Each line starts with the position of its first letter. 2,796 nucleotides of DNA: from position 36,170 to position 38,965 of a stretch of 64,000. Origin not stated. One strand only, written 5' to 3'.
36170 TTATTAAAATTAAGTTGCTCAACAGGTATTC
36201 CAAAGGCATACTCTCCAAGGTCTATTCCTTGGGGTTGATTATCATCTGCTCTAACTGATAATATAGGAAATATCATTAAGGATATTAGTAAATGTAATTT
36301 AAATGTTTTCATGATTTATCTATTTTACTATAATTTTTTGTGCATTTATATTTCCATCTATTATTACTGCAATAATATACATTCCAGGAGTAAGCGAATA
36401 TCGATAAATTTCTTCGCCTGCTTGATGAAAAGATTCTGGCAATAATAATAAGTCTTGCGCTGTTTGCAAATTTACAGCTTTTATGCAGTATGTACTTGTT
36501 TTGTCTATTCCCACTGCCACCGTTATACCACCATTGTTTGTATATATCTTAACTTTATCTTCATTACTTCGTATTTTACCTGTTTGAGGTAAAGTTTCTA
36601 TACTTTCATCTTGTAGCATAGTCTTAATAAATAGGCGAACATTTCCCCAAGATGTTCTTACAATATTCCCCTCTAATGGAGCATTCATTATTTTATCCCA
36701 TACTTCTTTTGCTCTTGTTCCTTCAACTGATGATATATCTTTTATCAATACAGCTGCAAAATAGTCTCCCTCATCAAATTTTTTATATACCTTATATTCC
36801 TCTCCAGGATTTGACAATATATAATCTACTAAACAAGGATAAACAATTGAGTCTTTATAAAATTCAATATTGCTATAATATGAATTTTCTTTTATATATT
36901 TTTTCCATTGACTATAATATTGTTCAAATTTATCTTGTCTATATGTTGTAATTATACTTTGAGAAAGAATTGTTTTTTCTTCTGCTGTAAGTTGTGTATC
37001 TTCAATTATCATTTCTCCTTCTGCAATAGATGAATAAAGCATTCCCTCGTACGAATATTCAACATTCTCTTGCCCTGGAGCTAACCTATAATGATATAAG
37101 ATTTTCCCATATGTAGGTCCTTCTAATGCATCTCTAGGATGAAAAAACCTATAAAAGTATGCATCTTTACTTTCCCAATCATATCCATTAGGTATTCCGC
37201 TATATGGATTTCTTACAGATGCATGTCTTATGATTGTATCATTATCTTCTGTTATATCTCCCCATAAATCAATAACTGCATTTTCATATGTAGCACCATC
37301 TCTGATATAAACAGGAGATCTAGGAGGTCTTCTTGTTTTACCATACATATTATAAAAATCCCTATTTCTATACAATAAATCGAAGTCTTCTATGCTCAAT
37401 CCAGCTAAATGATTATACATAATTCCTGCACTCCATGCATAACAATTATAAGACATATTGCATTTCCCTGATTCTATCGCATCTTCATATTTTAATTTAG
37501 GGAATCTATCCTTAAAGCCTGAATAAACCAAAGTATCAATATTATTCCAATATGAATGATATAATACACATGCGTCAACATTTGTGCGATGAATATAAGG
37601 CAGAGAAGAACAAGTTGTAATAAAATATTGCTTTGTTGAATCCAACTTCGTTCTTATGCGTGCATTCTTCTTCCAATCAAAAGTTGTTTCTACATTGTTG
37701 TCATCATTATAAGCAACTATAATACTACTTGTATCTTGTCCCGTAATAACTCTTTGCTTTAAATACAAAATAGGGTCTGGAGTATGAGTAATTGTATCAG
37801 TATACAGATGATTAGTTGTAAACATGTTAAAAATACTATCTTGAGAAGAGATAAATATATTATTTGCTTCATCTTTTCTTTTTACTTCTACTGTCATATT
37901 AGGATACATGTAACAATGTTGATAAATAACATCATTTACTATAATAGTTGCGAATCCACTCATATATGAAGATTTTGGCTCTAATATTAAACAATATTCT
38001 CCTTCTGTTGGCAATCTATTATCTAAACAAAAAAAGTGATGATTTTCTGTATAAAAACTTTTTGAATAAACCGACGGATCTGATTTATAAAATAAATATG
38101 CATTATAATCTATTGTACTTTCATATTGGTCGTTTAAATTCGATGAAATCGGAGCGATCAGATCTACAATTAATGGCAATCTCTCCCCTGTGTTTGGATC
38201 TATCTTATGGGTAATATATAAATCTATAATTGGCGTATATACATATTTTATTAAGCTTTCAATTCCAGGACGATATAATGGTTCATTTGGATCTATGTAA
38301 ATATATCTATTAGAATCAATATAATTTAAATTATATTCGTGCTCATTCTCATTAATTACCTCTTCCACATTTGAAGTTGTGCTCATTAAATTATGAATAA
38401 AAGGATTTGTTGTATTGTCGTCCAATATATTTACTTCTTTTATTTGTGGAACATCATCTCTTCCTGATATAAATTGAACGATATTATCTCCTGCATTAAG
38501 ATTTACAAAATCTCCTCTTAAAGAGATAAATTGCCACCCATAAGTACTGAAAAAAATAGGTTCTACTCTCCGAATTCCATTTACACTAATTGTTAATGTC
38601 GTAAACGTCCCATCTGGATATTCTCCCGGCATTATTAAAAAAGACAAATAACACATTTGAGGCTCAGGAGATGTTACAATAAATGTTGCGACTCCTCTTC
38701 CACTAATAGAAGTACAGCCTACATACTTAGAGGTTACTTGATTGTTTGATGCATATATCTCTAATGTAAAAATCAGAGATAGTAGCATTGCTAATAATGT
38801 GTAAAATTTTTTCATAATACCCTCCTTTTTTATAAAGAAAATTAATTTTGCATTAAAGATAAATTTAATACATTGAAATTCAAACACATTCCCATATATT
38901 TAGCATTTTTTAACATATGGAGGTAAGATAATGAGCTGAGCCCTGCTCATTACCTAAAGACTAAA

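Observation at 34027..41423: Co-oriented array of five T9SS cargo genes built from shared 5' and 3' cassettes around divergent cores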

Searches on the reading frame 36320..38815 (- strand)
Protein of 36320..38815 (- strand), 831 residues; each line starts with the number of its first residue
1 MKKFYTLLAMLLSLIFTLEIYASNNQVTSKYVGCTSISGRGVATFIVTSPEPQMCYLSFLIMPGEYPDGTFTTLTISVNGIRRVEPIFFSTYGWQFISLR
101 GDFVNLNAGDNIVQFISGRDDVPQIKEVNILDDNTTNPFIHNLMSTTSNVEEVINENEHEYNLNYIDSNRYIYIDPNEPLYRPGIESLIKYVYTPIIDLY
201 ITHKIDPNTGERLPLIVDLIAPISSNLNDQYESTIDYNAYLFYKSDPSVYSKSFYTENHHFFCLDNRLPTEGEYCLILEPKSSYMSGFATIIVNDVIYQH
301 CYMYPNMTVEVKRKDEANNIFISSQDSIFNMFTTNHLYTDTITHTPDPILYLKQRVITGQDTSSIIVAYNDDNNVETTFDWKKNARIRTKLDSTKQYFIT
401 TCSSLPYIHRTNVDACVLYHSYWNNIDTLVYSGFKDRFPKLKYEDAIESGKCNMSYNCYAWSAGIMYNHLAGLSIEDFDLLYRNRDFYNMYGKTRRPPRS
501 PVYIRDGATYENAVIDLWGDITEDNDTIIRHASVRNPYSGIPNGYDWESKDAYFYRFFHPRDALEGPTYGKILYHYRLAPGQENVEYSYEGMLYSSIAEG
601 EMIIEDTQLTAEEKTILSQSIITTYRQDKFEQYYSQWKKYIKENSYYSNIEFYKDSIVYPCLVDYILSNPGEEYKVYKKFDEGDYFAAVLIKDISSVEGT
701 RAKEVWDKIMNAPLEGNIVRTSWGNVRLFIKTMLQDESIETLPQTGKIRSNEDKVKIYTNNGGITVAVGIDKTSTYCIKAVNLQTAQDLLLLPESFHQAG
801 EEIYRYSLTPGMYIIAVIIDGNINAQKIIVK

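Call 3: search_protein_families(library=pfam, proteins=[window:36320-38815:-], max_evalue=1)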
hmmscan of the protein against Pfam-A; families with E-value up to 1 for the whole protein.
window:36320-38815:- (831 aa): 1 family
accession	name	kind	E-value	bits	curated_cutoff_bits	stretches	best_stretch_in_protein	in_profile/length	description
PF24738.1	DUF7689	-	3.8e-10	40.9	22.6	1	452-577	6-118/118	Domain of unknown function (DUF7689)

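Call 4: search_protein_families(library=ncbifam, proteins=[window:36320-38815:-], max_evalue=1)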
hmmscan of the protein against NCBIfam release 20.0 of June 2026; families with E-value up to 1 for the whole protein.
window:36320-38815:- (831 aa): 1 family
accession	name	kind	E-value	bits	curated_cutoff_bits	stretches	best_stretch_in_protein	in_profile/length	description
TIGR04183.1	Por_Secre_tail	domain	0.0046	16.9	23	1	797-831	38-72/72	T9SS type A sorting domain-containing protein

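Call 33: find_homologous_proteins(query=window:36320-38815:-, max_evalue=0.001)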
Query window:36320-38815:- (831 aa): 41 proteins with E <= 0.001 among 7945 candidates.
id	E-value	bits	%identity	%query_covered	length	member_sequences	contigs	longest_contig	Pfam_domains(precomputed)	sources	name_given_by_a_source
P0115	0.0e+0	1789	93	100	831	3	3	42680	PF24738.2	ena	-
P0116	0.0e+0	1546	83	97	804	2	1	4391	PF24738.2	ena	-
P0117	0.0e+0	1497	78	100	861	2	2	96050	PF24738.2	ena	-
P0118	0.0e+0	1368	71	100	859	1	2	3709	PF24738.2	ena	-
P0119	0.0e+0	1324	73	100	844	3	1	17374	PF24738.2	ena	-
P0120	0.0e+0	1254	67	100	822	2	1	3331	PF24738.2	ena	-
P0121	0.0e+0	1134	61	100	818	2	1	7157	PF24738.2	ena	-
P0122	0.0e+0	1133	61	100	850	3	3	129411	PF24738.2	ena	-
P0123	0.0e+0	1086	61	100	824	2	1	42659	PF24738.2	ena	-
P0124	0.0e+0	1062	58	100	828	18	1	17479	PF24738.2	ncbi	-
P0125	0.0e+0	1028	58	100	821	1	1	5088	PF24738.2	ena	-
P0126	4.1e-253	861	56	84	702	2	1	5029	PF24738.2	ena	-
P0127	6.5e-204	698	45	100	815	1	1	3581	PF24738.2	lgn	-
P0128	4.0e-198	679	45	100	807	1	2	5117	PF24738.2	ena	-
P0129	2.0e-196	673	45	100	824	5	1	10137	PF24738.2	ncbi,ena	-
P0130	5.9e-190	652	44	100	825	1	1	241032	PF24738.2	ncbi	-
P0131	7.4e-190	651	44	100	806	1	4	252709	PF24738.2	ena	-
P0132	4.6e-187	642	44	100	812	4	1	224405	PF24738.2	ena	-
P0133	1.7e-177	610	41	100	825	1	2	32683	PF24738.2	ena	-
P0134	2.1e-173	597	42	100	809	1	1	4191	PF24738.2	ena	-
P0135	1.2e-168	581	40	100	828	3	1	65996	PF24738.2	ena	-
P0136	1.9e-157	544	40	90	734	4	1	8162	PF24738.2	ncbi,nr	ncbi:MAG: hypothetical protein IKW05_04040, partial [Muribaculaceae bacterium]|nr:hypothetical prote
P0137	3.9e-151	523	38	98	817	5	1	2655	PF24738.2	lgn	-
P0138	2.9e-137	477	36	100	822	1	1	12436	PF24738.2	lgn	-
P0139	4.5e-132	460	35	100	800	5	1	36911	PF24738.2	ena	-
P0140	2.0e-128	448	36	100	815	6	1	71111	PF24738.2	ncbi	-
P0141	5.8e-127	443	37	100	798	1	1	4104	PF24738.2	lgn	-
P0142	9.9e-127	443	36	100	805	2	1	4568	PF24738.2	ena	-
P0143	1.6e-125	439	36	100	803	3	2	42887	PF24738.2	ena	-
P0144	4.2e-124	434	36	100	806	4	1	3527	PF24738.2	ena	-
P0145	6.5e-123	430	36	99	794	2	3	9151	PF24738.2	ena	-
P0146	1.2e-120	422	35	100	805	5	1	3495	PF24738.2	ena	-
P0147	6.7e-114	400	35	100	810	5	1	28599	PF24738.2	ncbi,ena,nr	ncbi:MAG: hypothetical protein IJA09_02865 [Bacteroidales bacterium]|nr:hypothetical protein [Bacter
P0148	4.2e-109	384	31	100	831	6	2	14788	PF24738.2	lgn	-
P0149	8.8e-108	380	35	99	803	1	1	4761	PF24738.2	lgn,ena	-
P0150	1.4e-107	379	35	100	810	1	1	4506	PF24738.2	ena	-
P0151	1.2e-106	376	35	100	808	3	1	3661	PF24738.2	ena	-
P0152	2.8e-103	365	34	100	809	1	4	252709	PF24738.2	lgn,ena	-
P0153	5.4e-93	331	36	78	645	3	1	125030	PF24738.2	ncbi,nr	ncbi:MAG: hypothetical protein IKU59_06965 [Bacteroidales bacterium]|nr:hypothetical protein [Bacter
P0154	2.3e-85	306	38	69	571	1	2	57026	PF24738.2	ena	-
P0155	6.2e-77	278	32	63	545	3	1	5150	PF24738.2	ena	-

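Call 38: search_solved_structures(query=A3, max_evalue=1)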
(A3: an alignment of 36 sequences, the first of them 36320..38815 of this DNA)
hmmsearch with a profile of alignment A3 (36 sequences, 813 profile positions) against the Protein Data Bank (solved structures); distinct sequences matched with E-value up to 1: 5.
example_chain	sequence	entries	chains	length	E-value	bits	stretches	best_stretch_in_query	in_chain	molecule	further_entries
2wz8_A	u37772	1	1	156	0.00014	23.7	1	75-132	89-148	CELLULOSOME PROTEIN DOCKERIN TYPE I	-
2wj8_A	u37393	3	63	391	0.13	13.8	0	496-601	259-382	NUCLEOPROTEIN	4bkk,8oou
8op1_A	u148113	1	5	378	0.66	11.5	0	496-561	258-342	Nucleoprotein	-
2w47_A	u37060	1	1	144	0.66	11.5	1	66-136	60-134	LIPOLYTIC ENZYME, G-D-S-L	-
2w1w_A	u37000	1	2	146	0.91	11.1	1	66-135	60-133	LIPOLYTIC ENZYME, G-D-S-L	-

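Call 60: predict_structure(alignment_id=A3)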
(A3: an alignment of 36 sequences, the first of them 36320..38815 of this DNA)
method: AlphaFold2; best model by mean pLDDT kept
length: 831 residues; sequences in the alignment: 36
mean_pLDDT: 79.6   pTM: 0.72
mean pLDDT of the five models: 79.6, 79.0, 78.7, 77.9, 75.8
residues with pLDDT >= 90: 292; 70-90: 359; 50-70: 110; < 50: 70
segments of 3 or more residues with pLDDT < 50: 1-3, 5-25, 145-178, 337-342, 539-544
pLDDT, mean of each block of 10 residues (from residue 1): 47 32 54 88 90 86 89 90 77 81 84 91 87 62 46 26 25 38 62 89 85 89 70 88 92 87 85 93 82 89 81 66 57 58 67 81 85 61 71 82 82 73 66 78 77 79 87 93 92 88 92 91 88 70 65 78 89 92 68 89 92 92 71 93 82 92 92 93 91 93 94 87 94 88 90 93 91 89 76 86 91 91 91 80
secondary structure, 60 per line:
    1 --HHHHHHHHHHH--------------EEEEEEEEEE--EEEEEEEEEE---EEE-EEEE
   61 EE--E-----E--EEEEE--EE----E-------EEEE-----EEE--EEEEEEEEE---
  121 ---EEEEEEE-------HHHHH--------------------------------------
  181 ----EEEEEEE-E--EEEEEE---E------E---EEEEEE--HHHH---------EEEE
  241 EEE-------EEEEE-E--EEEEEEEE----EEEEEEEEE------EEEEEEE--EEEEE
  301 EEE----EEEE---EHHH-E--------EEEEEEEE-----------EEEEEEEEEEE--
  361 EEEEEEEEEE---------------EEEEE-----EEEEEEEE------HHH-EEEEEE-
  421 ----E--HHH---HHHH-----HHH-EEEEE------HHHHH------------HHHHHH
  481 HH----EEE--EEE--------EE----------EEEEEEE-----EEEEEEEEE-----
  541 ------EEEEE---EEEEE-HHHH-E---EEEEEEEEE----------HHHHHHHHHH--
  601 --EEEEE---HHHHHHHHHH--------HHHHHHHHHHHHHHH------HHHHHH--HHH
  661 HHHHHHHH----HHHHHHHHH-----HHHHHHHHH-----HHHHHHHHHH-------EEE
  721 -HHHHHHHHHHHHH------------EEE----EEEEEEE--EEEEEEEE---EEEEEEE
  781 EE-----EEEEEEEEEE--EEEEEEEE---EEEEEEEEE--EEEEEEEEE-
elements in order (helices of 4 or more, strands of 3 or more residues): H3-13 E28-37 E40-49 E53-55 E57-62 E74-78 E95-98 E104-106 E109-117 E124-130 H138-142 E185-191 E196-201 E216-221 H224-227 E237-243 E251-255 E260-267 E272-280 E287-293 E296-303 E308-311 E329-336 E348-358 E361-370 E386-390 E396-403 E414-419 H434-437 E447-451 H458-462 H475-482 E487-489 E492-494 E515-521 E527-535 E547-551 E555-559 H561-564 E570-578 H589-598 E603-607 H611-620 H629-643 H650-655 H658-668 H673-681 H687-695 H701-710 E718-720 H722-734 E747-749 E754-760 E763-770 E774-782 E788-797 E800-807 E811-819 E822-830
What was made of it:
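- On T9SS type-A CTD cargo (TIGR04183), gene C only: The model shows a C-terminal beta-sandwich at aa 747-831 with pLDDT of about 76-91 (call 60).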

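Call 62: fold_search(model_id=the predicted structure, library=pdb)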
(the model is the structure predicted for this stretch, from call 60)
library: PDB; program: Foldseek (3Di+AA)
matches with E <= 10: 1689; with E <= 0.001: 42
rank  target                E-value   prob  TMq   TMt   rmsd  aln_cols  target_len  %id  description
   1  5x7o_A                1.1e-05  0.96  0.10  0.07  23.4       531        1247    9  Crystal structure of Paenibacillus sp. 598K alpha-1,6-glucosyltransferase (released 2017-07-26)
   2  9npa                  1.5e-05  0.54  0.08  0.10  31.2       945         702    8  Crystal structure of the inactive conformation of a glycoside hydrolase (CapGH2b) from the GH2 family in the space group (released 2025-11-12)
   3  9npl_A                2.9e-05  0.41  0.08  0.09  31.3       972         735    8  Crystal structure of the inactive conformation of a glycoside hydrolase (CapGH2b - E553Q Mutant) from the GH2 family i (released 2025-11-12)
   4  3wnp_A                3.6e-05  0.99  0.10  0.11  24.4       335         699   15  D308A, F268V, D469Y, A513V, and Y515S quintuple mutant of Bacillus circulans T-3040 cycloisomaltooligosaccharide gluca (released 2014-02-05)
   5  9vql_A                4.6e-05  0.87  0.11  0.11  21.5       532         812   10  Cryo-EM structure of the dimeric Elapor1 mutant (released 2025-07-23)
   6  9npl_D                7.8e-05  0.35  0.08  0.09  31.7       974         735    7  Crystal structure of the inactive conformation of a glycoside hydrolase (CapGH2b - E553Q Mutant) from the GH2 family i (released 2025-11-12)
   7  9npe_A                9.7e-05  0.33  0.08  0.09  32.0       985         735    8  Crystal structure of the inactive conformation of a glycoside hydrolase (CapGH2b) from the GH2 family in the space gro (released 2025-11-12)
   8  9nfe_A                1.0e-04  0.28  0.08  0.09  31.2      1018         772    6  Active conformation of a redox-regulated glycoside hydrolase (CapGH2b) from the GH2 family (released 2025-11-12)
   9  3wnn_A                1.2e-04  0.96  0.09  0.11  23.7       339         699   15  D308A mutant of Bacillus circulans T-3040 cycloisomaltooligosaccharide glucanotransferase complexed with isomaltooctao (released 2014-02-05)
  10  9npf_A                1.3e-04  0.35  0.09  0.10  30.6       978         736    7  Crystal structure of the inactive conformation of a glycoside hydrolase (CapGH2b) from the GH2 family in the space gro (released 2025-11-12)
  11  7byv_A                1.4e-04  1.00  0.09  0.17  10.7       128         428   20  Crystal structure of exo-beta-1,3-galactanase from Phanerochaete chrysosporium Pc1,3Gal43A E208Q with beta-1,3-galacto (released 2020-11-04)
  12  9npe_F                1.5e-04  0.28  0.08  0.09  28.1       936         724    9  Crystal structure of the inactive conformation of a glycoside hydrolase (CapGH2b) from the GH2 family in the space gro (released 2025-11-12)
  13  9vql_B                1.6e-04  0.77  0.11  0.11  21.6       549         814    9  Cryo-EM structure of the dimeric Elapor1 mutant (released 2025-07-23)
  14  3wnl_A                2.4e-04  0.97  0.10  0.12  23.3       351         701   14  D308A mutant of Bacillus circulans T-3040 cycloisomaltooligosaccharide glucanotransferase complexed with isomaltohexao (released 2014-02-05)
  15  7bys_A                2.5e-04  1.00  0.09  0.17  10.7       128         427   20  Crystal structure of exo-beta-1,3-galactanase from Phanerochaete chrysosporium Pc1,3Gal43A apo form (released 2020-11-04)
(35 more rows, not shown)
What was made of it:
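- C has a CBM35-like domain (calls 38, 62).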

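Call 63: search_protein_families(library=pfam, alignment_id=A3, max_evalue=1)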
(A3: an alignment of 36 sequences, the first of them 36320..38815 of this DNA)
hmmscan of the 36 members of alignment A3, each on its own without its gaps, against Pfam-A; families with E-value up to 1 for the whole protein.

A. member 1, window:36320-38815:- (831 aa): 1 family
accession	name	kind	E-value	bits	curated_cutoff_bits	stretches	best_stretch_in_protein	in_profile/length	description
PF24738.1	DUF7689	-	3.8e-10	40.9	22.6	1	452-577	6-118/118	Domain of unknown function (DUF7689)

B. families by the number of members that match (of 36 scanned): 17 families
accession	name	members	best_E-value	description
PF24738.1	DUF7689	36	4.6e-20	Domain of unknown function (DUF7689)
PF24108.1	DUF7383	4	0.011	Family of unknown function (DUF7383)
PF22399.1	DUF6979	3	0.036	Family of unknown function (DUF6979)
PF18312.6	ScsC_N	3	0.21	Copper resistance protein ScsC N-terminal domain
PF16371.11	MetallophosN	2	0.00029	N terminal of Calcineurin-like phosphoesterase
PF09136.16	Glucodextran_B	2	0.014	Glucodextranase, domain B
PF07495.19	Y_Y_Y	2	0.033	Y_Y_Y domain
PF06452.16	CBM9_1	1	0.016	Carbohydrate family 9 binding domain-like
PF11014.13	DUF2852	1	0.045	Protein of unknown function (DUF2852)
PF04255.20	DUF433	1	0.061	Protein of unknown function (DUF433)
PF14131.11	DUF4298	1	0.076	Domain of unknown function (DUF4298)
PF23265.1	Ig-like_KY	1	0.12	KY-like, immunoglobulin-like domain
PF05066.19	HARE-HTH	1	0.19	HB1, ASXL, restriction endonuclease HTH domain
PF00166.26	Cpn10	1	0.2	Chaperonin 10 Kd subunit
PF10242.14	L_HMGIC_fpl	1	0.24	Lipoma HMGIC fusion partner-like protein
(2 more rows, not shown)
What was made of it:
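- On DUF7689 (PF24738), gene C: All 36 aligned homologues match (calls 3, 63).
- Tried and rejected: A Pfam scan of 36 homologues gave nothing beyond DUF7689 (call 63).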
